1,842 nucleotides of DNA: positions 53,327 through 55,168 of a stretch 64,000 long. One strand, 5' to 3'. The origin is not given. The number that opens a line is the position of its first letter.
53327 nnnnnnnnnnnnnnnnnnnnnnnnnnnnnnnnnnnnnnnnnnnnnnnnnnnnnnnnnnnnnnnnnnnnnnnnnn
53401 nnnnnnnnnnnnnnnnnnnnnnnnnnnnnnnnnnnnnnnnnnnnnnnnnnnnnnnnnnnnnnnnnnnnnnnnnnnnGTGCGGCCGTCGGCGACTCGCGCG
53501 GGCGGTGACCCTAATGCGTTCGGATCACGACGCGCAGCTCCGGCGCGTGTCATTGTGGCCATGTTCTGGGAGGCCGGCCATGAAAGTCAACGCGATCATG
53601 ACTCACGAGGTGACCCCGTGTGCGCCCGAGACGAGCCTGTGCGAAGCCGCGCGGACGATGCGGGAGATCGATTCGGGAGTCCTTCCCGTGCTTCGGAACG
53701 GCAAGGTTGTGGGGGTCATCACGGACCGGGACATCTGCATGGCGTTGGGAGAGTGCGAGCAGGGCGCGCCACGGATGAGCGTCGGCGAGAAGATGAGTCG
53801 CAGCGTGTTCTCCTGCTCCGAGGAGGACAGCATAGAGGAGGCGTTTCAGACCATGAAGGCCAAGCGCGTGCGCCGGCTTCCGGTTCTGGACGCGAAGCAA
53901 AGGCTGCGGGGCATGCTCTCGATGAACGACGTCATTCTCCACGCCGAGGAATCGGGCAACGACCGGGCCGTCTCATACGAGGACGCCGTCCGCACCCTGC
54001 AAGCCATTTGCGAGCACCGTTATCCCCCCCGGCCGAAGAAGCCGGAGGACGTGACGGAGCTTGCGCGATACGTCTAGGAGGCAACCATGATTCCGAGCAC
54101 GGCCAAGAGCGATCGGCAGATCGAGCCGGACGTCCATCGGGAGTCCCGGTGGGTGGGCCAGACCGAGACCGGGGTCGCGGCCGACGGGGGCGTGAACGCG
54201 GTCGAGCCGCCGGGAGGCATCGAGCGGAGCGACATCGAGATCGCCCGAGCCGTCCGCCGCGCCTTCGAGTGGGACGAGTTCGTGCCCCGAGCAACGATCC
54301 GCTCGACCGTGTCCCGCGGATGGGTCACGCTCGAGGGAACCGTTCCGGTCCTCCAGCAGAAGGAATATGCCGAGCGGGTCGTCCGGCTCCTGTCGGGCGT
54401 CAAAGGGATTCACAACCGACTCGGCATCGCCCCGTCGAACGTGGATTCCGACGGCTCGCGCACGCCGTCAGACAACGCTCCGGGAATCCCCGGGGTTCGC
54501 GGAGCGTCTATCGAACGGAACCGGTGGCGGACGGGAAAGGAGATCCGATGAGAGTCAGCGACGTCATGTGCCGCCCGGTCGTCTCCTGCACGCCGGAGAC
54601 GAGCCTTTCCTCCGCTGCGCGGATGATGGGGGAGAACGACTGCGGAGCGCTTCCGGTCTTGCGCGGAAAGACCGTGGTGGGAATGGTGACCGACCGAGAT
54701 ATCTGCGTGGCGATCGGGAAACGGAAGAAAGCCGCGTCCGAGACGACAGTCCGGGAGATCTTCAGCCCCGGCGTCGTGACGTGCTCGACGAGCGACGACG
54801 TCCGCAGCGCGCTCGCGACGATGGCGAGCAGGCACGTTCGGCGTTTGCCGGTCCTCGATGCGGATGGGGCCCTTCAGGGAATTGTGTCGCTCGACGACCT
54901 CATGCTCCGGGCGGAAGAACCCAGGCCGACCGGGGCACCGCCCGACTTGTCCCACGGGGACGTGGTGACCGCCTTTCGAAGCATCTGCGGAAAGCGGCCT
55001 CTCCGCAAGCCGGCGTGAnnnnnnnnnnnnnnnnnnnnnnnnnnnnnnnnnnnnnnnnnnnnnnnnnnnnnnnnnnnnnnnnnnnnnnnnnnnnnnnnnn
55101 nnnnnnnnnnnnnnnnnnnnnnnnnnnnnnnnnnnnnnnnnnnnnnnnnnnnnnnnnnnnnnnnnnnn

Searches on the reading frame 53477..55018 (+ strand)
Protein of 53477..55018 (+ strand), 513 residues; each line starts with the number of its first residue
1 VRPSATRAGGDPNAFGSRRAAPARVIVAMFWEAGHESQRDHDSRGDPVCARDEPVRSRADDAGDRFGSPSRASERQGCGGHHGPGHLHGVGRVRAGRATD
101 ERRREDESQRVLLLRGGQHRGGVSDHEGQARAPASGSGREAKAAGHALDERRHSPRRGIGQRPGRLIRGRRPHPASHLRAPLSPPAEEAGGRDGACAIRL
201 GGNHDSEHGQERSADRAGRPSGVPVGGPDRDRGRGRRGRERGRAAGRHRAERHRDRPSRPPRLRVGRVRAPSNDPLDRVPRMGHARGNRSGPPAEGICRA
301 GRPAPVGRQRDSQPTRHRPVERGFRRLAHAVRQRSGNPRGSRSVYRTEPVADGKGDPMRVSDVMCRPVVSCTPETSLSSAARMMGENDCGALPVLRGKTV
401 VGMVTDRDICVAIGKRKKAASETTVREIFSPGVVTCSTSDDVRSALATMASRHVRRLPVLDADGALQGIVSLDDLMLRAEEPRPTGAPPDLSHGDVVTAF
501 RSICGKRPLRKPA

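Call 61: search_protein_families(library=pfam, proteins=[window:53477-55018:+], max_evalue=0.00001)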
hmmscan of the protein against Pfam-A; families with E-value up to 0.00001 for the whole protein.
window:53477-55018:+ (513 aa): 1 family
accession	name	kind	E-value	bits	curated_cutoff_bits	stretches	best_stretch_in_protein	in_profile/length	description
PF00571.33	CBS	-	3.1e-27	95.1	24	2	360-413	1-55/57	CBS domain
